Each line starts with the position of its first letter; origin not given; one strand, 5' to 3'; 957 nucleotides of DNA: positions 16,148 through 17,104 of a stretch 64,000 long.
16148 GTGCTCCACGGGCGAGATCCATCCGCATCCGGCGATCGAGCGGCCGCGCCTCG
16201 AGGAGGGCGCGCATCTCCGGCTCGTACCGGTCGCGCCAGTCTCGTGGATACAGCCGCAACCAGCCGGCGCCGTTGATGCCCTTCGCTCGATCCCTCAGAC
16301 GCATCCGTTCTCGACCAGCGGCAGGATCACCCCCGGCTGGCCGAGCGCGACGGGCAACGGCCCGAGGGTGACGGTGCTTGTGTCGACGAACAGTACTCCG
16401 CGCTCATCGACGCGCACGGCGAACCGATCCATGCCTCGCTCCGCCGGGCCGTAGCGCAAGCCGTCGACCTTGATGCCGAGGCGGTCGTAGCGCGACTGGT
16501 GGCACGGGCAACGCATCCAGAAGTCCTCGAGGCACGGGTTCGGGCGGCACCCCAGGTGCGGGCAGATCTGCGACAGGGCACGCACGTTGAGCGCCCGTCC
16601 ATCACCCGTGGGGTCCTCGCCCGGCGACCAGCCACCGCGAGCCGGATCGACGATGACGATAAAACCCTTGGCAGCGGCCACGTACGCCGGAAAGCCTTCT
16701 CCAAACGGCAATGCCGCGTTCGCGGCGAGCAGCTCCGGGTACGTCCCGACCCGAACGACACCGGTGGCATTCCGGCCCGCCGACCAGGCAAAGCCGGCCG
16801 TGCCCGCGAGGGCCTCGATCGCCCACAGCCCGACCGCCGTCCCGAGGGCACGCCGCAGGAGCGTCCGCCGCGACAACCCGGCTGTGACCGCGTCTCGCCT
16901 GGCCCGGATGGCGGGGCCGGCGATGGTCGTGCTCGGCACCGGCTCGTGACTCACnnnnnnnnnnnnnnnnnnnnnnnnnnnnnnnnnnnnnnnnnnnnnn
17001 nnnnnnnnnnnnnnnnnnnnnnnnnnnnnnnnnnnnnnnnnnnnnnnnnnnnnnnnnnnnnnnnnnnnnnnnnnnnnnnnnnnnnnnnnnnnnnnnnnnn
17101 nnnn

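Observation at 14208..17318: PadR-controlled operon pairing a Tat-exported Rieske protein with a Tat-lipoprotein MAO-family flavin amine oxidase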

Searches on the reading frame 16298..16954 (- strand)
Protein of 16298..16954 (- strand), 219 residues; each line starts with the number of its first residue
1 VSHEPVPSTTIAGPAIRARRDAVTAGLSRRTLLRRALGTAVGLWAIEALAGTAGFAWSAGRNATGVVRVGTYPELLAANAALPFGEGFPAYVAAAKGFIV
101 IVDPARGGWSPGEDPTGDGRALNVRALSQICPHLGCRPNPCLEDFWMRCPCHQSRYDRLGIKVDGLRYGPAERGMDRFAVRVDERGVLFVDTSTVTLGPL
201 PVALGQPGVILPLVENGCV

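Call 5: search_protein_families(library=pfam, proteins=[window:16298-16954:-], max_evalue=0.01)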
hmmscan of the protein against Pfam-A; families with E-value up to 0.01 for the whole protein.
window:16298-16954:- (219 aa): 1 family
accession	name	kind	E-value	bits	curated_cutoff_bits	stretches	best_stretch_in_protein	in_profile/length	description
PF00355.32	Rieske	-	6.1e-07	29.7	20.3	1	123-160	35-73/88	Rieske [2Fe-2S] domain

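Call 6: find_homologous_proteins(query=window:16298-16954:-)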
Query window:16298-16954:- (219 aa): 4161 proteins with E <= 0.001 among 6941 candidates; the best 120 are listed.
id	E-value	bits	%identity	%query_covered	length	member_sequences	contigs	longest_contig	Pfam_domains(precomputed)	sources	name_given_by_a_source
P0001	3.2e-140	483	97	100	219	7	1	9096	PF00355.33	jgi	jgi:Rieske [2Fe-2S] domain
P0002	1.8e-134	464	92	100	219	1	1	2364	PF00355.33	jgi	jgi:hypothetical protein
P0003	3.1e-133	460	95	98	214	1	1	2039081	PF00355.33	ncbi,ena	-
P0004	9.2e-133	459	94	98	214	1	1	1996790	PF00355.33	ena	-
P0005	6.9e-124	430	85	100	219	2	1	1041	PF00355.33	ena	-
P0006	1.3e-122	426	84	100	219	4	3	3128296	PF00355.33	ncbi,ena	-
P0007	1.3e-118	412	83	99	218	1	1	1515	PF00355.33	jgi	-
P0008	2.4e-118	412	81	100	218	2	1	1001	PF00355.33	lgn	-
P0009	2.9e-116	405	80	100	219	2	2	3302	PF00355.33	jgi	jgi:hypothetical protein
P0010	1.5e-115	402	79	100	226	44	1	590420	PF00355.33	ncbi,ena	-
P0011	9.5e-115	400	79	100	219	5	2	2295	PF00355.33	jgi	jgi:nitrite reductase/ring-hydroxylating ferredoxin subunit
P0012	3.5e-114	398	79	100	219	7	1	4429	PF00355.33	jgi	jgi:cytochrome b6-f complex iron-sulfur subunit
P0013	8.4e-114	397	80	100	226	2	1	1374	PF00355.33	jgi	jgi:nitrite reductase/ring-hydroxylating ferredoxin subunit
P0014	2.2e-112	392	77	99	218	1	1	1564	PF00355.33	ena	-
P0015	5.8e-112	391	80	95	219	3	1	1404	PF00355.33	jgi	jgi:Rieske Fe-S protein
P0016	9.4e-112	390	78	97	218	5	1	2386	PF00355.33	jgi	jgi:Rieske Fe-S protein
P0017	1.2e-111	390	82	91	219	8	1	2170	PF00355.33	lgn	-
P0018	1.9e-111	389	76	100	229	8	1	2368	PF00355.33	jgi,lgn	jgi:Rieske Fe-S protein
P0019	7.1e-111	387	78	100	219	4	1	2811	PF00355.33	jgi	jgi:Rieske Fe-S protein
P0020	1.5e-110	386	78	100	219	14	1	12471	PF00355.33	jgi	jgi:Rieske Fe-S protein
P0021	1.9e-110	386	81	91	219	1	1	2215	PF00355.33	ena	-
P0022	1.9e-109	382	80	95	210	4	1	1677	PF00355.33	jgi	jgi:cytochrome b6-f complex iron-sulfur subunit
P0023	3.2e-109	382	78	100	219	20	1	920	PF00355.33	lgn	-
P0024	6.7e-109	381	76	100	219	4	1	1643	PF00355.33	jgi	jgi:Rieske Fe-S protein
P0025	7.6e-109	380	76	100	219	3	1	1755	PF00355.33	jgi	jgi:cytochrome b6-f complex iron-sulfur subunit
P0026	1.0e-108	380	82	90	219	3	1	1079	PF00355.33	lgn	-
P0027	1.3e-108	380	76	100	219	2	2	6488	PF00355.33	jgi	jgi:cytochrome b6-f complex iron-sulfur subunit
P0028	1.6e-108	379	76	100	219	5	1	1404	PF00355.33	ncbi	-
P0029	4.8e-108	378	52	84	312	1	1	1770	PF00355.33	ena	-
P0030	6.1e-108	378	81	91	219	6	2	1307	PF00355.33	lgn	-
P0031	6.8e-108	377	84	90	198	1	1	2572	PF00355.33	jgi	jgi:nitrite reductase/ring-hydroxylating ferredoxin subunit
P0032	2.3e-107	376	82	90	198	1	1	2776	PF00355.33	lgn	-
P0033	3.0e-105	369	74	100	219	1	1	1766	PF00355.33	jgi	jgi:cytochrome b6-f complex iron-sulfur subunit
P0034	5.9e-105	368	74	100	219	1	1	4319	PF00355.33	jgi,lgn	jgi:cytochrome b6-f complex iron-sulfur subunit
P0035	6.0e-105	368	74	100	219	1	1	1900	PF00355.33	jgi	jgi:cytochrome b6-f complex iron-sulfur subunit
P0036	7.1e-105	367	73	100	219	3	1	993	PF00355.33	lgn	-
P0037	1.1e-104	367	74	100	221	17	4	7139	PF00355.33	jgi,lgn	jgi:cytochrome b6-f complex iron-sulfur subunit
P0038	2.2e-104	366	74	100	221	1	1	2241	PF00355.33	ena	-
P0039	2.3e-104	366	79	89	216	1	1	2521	PF00355.33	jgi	jgi:cytochrome b6-f complex iron-sulfur subunit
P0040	2.3e-104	366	74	100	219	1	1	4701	PF00355.33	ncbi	-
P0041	3.3e-104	365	72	100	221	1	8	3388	PF00355.33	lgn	-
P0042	6.1e-104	364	74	95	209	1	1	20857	PF00355.33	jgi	jgi:cytochrome b6-f complex iron-sulfur subunit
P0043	9.6e-104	364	74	100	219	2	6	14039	PF00355.33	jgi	jgi:cytochrome b6-f complex iron-sulfur subunit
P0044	1.1e-103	364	72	100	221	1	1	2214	PF00355.33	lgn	-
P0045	1.4e-103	363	73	99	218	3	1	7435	PF00355.33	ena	-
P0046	6.2e-103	361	73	98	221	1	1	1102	PF00355.33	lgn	-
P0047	9.3e-103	361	74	96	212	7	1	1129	PF00355.33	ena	-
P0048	1.1e-102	360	74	100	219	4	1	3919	PF00355.33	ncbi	-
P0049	1.2e-102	360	73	100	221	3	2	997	PF00355.33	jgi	jgi:cytochrome b6-f complex iron-sulfur subunit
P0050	1.3e-102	360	72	100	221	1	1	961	PF00355.33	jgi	jgi:cytochrome b6-f complex iron-sulfur subunit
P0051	1.4e-102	360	74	99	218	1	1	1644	PF00355.33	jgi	jgi:cytochrome b6-f complex iron-sulfur subunit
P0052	1.8e-102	360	73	100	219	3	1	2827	PF00355.33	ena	-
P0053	3.1e-102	359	71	100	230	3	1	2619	PF00355.33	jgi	jgi:cytochrome b6-f complex iron-sulfur subunit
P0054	3.6e-102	359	73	100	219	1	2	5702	PF00355.33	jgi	jgi:cytochrome b6-f complex iron-sulfur subunit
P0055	4.8e-102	358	74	96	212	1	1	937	PF00355.33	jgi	jgi:cytochrome b6-f complex iron-sulfur subunit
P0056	8.5e-102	357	73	97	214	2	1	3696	PF00355.33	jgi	jgi:cytochrome b6-f complex iron-sulfur subunit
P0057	2.3e-101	356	73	96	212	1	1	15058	PF00355.33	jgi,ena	jgi:cytochrome b6-f complex iron-sulfur subunit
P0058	2.8e-101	356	73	96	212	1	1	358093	PF00355.33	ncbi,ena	-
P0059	2.9e-101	356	70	100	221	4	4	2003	PF00355.33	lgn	-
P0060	3.0e-101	356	76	95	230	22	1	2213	PF00355.33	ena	-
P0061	4.3e-101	355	70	100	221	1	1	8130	PF00355.33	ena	-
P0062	4.6e-101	355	70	100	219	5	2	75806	PF00355.33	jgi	jgi:cytochrome b6-f complex iron-sulfur subunit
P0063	6.0e-101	355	73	95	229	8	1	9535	PF00355.33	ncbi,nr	ncbi:MAG TPA: Rieske 2Fe-2S domain-containing protein [Candidatus Limnocylindrales bacterium]|nr:Rie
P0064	6.4e-101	355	73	96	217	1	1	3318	PF00355.33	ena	-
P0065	7.8e-101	354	72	100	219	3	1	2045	PF00355.33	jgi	-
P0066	8.1e-101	354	70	100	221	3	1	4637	PF00355.33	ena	-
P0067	1.5e-100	353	71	100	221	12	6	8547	PF00355.33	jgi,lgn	jgi:cytochrome b6-f complex iron-sulfur subunit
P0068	6.1e-100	351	71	100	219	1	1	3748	PF00355.33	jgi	jgi:cytochrome b6-f complex iron-sulfur subunit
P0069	7.3e-100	351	72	96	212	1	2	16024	PF00355.33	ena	-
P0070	1.2e-99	350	73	96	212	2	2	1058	PF00355.33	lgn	-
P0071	2.8e-99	349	74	96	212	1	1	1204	PF00355.33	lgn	-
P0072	5.9e-99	348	71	99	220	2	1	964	PF00355.33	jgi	jgi:cytochrome b6-f complex iron-sulfur subunit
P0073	9.9e-99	347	70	100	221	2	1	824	PF00355.33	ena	-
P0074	1.2e-98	347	68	100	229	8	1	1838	PF00355.33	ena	-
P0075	1.7e-98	347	73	89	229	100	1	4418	PF00355.33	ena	-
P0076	2.2e-98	346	68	100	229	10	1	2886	PF00355.33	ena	-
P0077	2.2e-98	346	70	97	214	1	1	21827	PF00355.33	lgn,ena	-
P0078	2.4e-98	346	70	100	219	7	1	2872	PF00355.33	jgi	jgi:cytochrome b6-f complex iron-sulfur subunit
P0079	4.3e-98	345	73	95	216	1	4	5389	PF00355.33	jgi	jgi:cytochrome b6-f complex iron-sulfur subunit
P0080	4.3e-98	345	71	95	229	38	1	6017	PF00355.33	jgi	jgi:cytochrome b6-f complex iron-sulfur subunit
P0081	4.5e-98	345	72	99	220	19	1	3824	PF00355.33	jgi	jgi:cytochrome b6-f complex iron-sulfur subunit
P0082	9.2e-98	344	71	97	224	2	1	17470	PF00355.33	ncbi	-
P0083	9.6e-98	344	69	100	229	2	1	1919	PF00355.33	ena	-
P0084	5.4e-97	342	69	97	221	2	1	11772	PF00355.33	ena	-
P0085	5.6e-97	342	75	90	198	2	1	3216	PF00355.33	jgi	jgi:cytochrome b6-f complex iron-sulfur subunit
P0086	7.2e-97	341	69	98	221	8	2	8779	PF00355.33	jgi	jgi:cytochrome b6-f complex iron-sulfur subunit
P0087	1.0e-96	341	72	95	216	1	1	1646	PF00355.33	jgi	jgi:cytochrome b6-f complex iron-sulfur subunit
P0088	1.3e-96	340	70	95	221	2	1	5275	PF00355.33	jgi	jgi:cytochrome b6-f complex iron-sulfur subunit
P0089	3.0e-96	339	72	89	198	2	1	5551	PF00355.33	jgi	jgi:cytochrome b6-f complex iron-sulfur subunit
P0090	3.7e-96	339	70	98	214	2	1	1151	PF00355.33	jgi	-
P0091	4.1e-96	339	68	98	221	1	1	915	PF00355.33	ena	-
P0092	5.4e-96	338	69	97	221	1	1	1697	PF00355.33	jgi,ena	-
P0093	1.2e-95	337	67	95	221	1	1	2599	PF00355.33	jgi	jgi:hypothetical protein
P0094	1.8e-95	337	70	98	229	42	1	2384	PF00355.33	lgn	-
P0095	2.3e-95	336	68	98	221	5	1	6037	PF00355.33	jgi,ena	-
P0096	2.6e-95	336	69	100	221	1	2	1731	PF00355.33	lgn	-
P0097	3.1e-95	336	75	90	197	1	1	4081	PF00355.33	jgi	jgi:cytochrome b6-f complex iron-sulfur subunit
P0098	3.9e-95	336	69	97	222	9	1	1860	PF00355.33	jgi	jgi:nitrite reductase/ring-hydroxylating ferredoxin subunit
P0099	4.6e-95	335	69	99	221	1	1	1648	PF00355.33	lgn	-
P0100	5.5e-95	335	70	95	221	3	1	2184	PF00355.33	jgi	jgi:cytochrome b6-f complex iron-sulfur subunit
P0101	5.7e-95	335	69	94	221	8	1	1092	PF00355.33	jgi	-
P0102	6.6e-95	335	69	98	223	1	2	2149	PF00355.33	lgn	-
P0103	6.7e-95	335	70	95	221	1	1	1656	PF00355.33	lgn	-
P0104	8.3e-95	335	69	96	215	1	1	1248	PF00355.33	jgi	-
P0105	8.7e-95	334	69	95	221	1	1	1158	PF00355.33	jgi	jgi:cytochrome b6-f complex iron-sulfur subunit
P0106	9.0e-95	334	69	100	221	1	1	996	PF00355.33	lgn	-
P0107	9.5e-95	334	69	98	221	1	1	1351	PF00355.33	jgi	jgi:cytochrome b6-f complex iron-sulfur subunit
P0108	1.0e-94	334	67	100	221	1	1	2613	PF00355.33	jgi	jgi:cytochrome b6-f complex iron-sulfur subunit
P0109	1.0e-94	334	70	97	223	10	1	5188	PF00355.33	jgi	jgi:cytochrome b6-f complex iron-sulfur subunit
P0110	1.1e-94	334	71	98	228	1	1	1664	PF00355.33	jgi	jgi:cytochrome b6-f complex iron-sulfur subunit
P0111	1.4e-94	334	71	93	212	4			PF00355.33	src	-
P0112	2.0e-94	333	70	98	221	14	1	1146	PF00355.33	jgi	jgi:cytochrome b6-f complex iron-sulfur subunit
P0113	2.3e-94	333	69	96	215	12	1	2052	PF00355.33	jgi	-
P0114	2.4e-94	333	68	100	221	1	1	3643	PF00355.33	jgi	jgi:cytochrome b6-f complex iron-sulfur subunit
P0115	2.5e-94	333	71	100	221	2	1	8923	PF00355.33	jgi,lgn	jgi:cytochrome b6-f complex iron-sulfur subunit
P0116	2.7e-94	333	68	99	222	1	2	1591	PF00355.33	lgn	-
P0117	3.2e-94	333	68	100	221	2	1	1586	PF00355.33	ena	-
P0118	4.4e-94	332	69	97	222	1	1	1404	PF00355.33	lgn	-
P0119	5.6e-94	332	69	95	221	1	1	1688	PF00355.33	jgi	jgi:cytochrome b6-f complex iron-sulfur subunit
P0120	6.7e-94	332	68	98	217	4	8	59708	PF00355.33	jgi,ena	jgi:cytochrome b6-f complex iron-sulfur subunit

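Call 7: find_encoding_contigs(protein=P0003, flank=8000, max_places=3)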
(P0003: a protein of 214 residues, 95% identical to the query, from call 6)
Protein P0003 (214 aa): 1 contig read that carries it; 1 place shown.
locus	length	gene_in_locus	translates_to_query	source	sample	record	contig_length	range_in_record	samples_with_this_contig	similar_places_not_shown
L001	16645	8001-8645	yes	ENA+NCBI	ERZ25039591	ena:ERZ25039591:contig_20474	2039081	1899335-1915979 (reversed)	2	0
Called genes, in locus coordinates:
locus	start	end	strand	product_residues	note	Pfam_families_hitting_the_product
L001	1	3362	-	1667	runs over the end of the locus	PF01590:GAF, PF13185:GAF_2, PF13185:GAF_2, PF01590:GAF, PF13492:GAF_3, PF01590:GAF, PF13185:GAF_2, PF01590:GAF, +15 more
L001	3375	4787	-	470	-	PF00120:Gln-synt_C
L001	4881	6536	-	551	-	PF13520:AA_permease_2, PF00324:AA_permease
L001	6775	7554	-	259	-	-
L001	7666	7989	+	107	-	PF03551:PadR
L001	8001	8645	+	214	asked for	PF00355:Rieske (weak)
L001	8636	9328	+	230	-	-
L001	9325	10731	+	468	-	PF07992:Pyr_redox_2 (faint), PF01266:DAO, PF12831:FAD_oxidored (faint), PF01593:Amino_oxidase, PF13450:NAD_binding_8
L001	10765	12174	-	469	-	PF00206:Lyase_1, PF10415:FumaraseC_C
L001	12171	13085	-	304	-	PF00583:Acetyltransf_1, PF13508:Acetyltransf_7 (weak), PF08445:FR47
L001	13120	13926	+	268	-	PF00561:Abhydrolase_1, PF12146:Hydrolase_4, PF12697:Abhydrolase_6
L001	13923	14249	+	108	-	-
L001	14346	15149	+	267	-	PF00378:ECH_1, PF16113:ECH_2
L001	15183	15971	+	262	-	-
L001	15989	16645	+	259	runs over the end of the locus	PF00378:ECH_1, PF16113:ECH_2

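Call 8: find_encoding_contigs(protein=P0006, flank=8000, max_places=3)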
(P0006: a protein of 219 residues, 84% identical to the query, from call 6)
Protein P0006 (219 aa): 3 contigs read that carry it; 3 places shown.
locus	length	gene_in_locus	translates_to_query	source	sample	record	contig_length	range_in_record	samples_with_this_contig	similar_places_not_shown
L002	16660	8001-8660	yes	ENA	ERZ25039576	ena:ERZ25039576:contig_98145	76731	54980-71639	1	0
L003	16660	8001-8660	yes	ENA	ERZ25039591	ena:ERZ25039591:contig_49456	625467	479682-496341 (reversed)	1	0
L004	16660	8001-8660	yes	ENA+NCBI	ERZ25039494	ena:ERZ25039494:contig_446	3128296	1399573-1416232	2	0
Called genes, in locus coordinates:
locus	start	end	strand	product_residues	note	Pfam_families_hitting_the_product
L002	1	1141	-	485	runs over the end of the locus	-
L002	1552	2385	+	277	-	-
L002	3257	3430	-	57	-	PF00120:Gln-synt_C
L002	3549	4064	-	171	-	PF00120:Gln-synt_C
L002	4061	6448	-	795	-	PF00324:AA_permease, PF13520:AA_permease_2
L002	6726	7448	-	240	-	-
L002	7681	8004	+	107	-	PF03551:PadR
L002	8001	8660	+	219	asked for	PF00355:Rieske (weak)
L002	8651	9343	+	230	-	-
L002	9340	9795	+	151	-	PF07992:Pyr_redox_2 (weak), PF00890:FAD_binding_2 (weak), PF01266:DAO, PF12831:FAD_oxidored (weak), PF13450:NAD_binding_8, PF01593:Amino_oxidase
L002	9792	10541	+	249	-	PF01593:Amino_oxidase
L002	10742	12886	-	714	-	PF00583:Acetyltransf_1 (weak), PF00206:Lyase_1, PF10415:FumaraseC_C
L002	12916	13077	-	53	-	-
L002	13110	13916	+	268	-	PF00561:Abhydrolase_1, PF00975:Thioesterase (weak), PF12146:Hydrolase_4, PF12697:Abhydrolase_6, PF08386:Abhydrolase_4 (weak)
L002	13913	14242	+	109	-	-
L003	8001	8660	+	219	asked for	PF00355:Rieske (weak)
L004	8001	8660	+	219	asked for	PF00355:Rieske (weak)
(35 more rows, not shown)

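Call 9: find_encoding_contigs(protein=P0010, flank=8000, max_places=3)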
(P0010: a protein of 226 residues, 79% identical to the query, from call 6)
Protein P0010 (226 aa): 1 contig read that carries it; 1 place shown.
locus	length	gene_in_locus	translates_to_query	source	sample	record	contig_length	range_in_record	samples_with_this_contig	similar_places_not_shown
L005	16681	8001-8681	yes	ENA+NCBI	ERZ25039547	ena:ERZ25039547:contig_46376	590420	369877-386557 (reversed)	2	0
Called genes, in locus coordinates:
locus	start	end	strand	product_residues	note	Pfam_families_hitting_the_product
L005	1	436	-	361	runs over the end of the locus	PF00072:Response_reg, PF00211:Guanylate_cyc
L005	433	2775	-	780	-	PF01590:GAF, PF13185:GAF_2 (weak), PF01590:GAF, PF13185:GAF_2, PF13492:GAF_3, PF00512:HisKA, PF02518:HATPase_c, PF00072:Response_reg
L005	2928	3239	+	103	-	-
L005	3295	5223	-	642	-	PF01590:GAF, PF13185:GAF_2, PF01590:GAF, PF13185:GAF_2, PF13492:GAF_3, PF01590:GAF, PF13185:GAF_2, PF13492:GAF_3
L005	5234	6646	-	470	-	PF00120:Gln-synt_C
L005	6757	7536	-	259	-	-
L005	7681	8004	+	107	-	PF03551:PadR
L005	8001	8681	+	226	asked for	PF00355:Rieske (weak)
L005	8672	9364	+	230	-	-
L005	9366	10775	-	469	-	PF00206:Lyase_1, PF10415:FumaraseC_C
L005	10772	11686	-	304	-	PF00583:Acetyltransf_1, PF13508:Acetyltransf_7 (weak), PF08445:FR47 (weak)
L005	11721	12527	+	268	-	PF00561:Abhydrolase_1, PF00975:Thioesterase (weak), PF06821:Ser_hydrolase (faint), PF12146:Hydrolase_4, PF12697:Abhydrolase_6, PF08386:Abhydrolase_4 (weak)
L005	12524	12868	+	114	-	-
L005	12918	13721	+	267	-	PF00378:ECH_1, PF16113:ECH_2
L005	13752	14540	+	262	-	-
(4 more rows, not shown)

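Call 10: search_protein_families(library=ncbifam, proteins=[window:16298-16954:-, L001:9325-10728:+], max_evalue=0.01)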
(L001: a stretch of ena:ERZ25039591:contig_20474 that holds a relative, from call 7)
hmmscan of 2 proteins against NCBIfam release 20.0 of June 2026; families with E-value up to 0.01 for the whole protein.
window:16298-16954:- (219 aa): 5 families
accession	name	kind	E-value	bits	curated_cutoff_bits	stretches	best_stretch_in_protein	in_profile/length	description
NF050121.1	bc1_QcrA_actin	exception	1.3e-11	44.7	275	1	124-190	240-305/319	cytochrome bc1 complex Rieske iron-sulfur subunit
NF045928.1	Cytb6fFeSPetC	equivalog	1.3e-07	31.2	250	1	120-188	97-161/179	cytochrome b6-f complex iron-sulfur subunit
TIGR01416.1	Rieske_proteo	equivalog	6.3e-07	29.6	97.4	1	124-165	109-153/176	ubiquinol-cytochrome c reductase iron-sulfur subunit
NF010001.0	PRK13474.1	subfamily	7.3e-07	28.7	154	1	121-190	97-162/178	cytochrome b6-f complex iron-sulfur subunit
TIGR02694.1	arsenite_ox_S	equivalog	0.0004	20.3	95.65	1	116-190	43-115/129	arsenate reductase (azurin) small subunit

L001:9325-10728:+ (468 aa): 51 families (the best 25 are shown)
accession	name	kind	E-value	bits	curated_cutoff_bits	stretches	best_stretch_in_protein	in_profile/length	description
TIGR03467.1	HpnE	equivalog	1.5e-15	57.5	283.05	2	44-81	2-39/430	hydroxysqualene dehydroxylase HpnE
NF005560.0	PRK07233.1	equivalog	2.1e-12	46.6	252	1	44-81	4-41/435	hypothetical protein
TIGR02734.1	crtI_fam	subfamily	1.4e-11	43.8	238.1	1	43-96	1-54/504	phytoene desaturase family protein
NF008841.0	PRK11883.1-1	equivalog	2.3e-11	43.3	517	1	43-93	6-59/453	protoporphyrinogen oxidase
NF005548.0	PRK07208.1-4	equivalog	1.1e-08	34.2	389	1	43-93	6-56/488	hypothetical protein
NF058655.1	CrtID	equivalog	3.2e-08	32.8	640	1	44-95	2-53/478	bifunctional phytoene desaturase/3,4-desaturase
NF045637.1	carotdesatCrtDProt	equivalog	4.8e-08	32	580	1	44-92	2-50/485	1-hydroxycarotenoid 3,4-desaturase CrtD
NF005547.0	PRK07208.1-3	equivalog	4.5e-07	29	380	1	43-82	7-46/465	hypothetical protein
TIGR01317.1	GOGAT_sm_gam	subfamily_domain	1.3e-06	27.6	447.7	1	43-77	146-180/485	glutamate synthase small subunit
TIGR00275.1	TIGR00275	subfamily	8.6e-06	24.8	183.8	1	44-76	2-34/401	aminoacetone oxidase family FAD-binding enzyme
NF003585.0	PRK05249.1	equivalog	1e-05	24.4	465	1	43-79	9-45/464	Si-specific NAD(P)(+) transhydrogenase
NF009410.0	PRK12771.1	subfamily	1.8e-05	23.6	516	1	40-77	138-175/566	NAD(P)-binding protein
NF005545.0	PRK07208.1-1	equivalog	2.5e-05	22.8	451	1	43-93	10-61/504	hypothetical protein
NF042421.1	hydcarot_desat_CrtD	equivalog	3.1e-05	22.6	500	1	42-95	3-56/487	1-hydroxycarotenoid 3,4-desaturase CrtD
NF002480.1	PRK01747.1-1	equivalog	3.9e-05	22.2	540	1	40-77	248-285/645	bifunctional tRNA (5-methylaminomethyl-2-thiouridine)(34)-methyltransferase MnmC2/FAD-dependent 5-carboxymethylaminomethyl-2-thiouridine(34)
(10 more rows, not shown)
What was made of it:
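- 16295..16954 (-): Tat-signal-anchored bc-type Rieske [2Fe-2S] protein (219 aa) of the '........' type, a paralogue of the complex III Rieske subunit. PF00355 and NF050121 hits (calls 5, 10).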

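Call 12: find_encoding_contigs(protein=P0058, flank=8000, max_places=2)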
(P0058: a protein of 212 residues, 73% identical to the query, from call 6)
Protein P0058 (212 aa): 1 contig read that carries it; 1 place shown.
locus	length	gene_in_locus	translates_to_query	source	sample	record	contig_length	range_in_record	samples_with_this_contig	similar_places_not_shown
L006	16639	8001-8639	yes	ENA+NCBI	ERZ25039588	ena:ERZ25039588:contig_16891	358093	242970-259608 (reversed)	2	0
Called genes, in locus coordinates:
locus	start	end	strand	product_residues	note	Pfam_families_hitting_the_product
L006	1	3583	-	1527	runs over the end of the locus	PF01590:GAF, PF13185:GAF_2, PF01590:GAF, PF13185:GAF_2, PF01590:GAF, PF13185:GAF_2, PF13492:GAF_3, PF01590:GAF, +14 more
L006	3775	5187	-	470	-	PF00120:Gln-synt_C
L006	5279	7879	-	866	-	PF00324:AA_permease, PF13520:AA_permease_2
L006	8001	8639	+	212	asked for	PF00355:Rieske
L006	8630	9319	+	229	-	-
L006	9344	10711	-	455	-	PF00206:Lyase_1, PF10415:FumaraseC_C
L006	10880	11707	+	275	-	PF00561:Abhydrolase_1, PF00975:Thioesterase (weak), PF12146:Hydrolase_4, PF12697:Abhydrolase_6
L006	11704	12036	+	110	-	-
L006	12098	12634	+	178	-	PF00378:ECH_1, PF16113:ECH_2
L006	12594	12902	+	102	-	PF00378:ECH_1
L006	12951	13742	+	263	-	-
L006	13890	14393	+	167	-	PF00378:ECH_1, PF16113:ECH_2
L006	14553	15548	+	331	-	PF05138:PaaA_PaaC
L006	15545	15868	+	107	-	PF06243:PaaB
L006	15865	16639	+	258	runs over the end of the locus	PF05138:PaaA_PaaC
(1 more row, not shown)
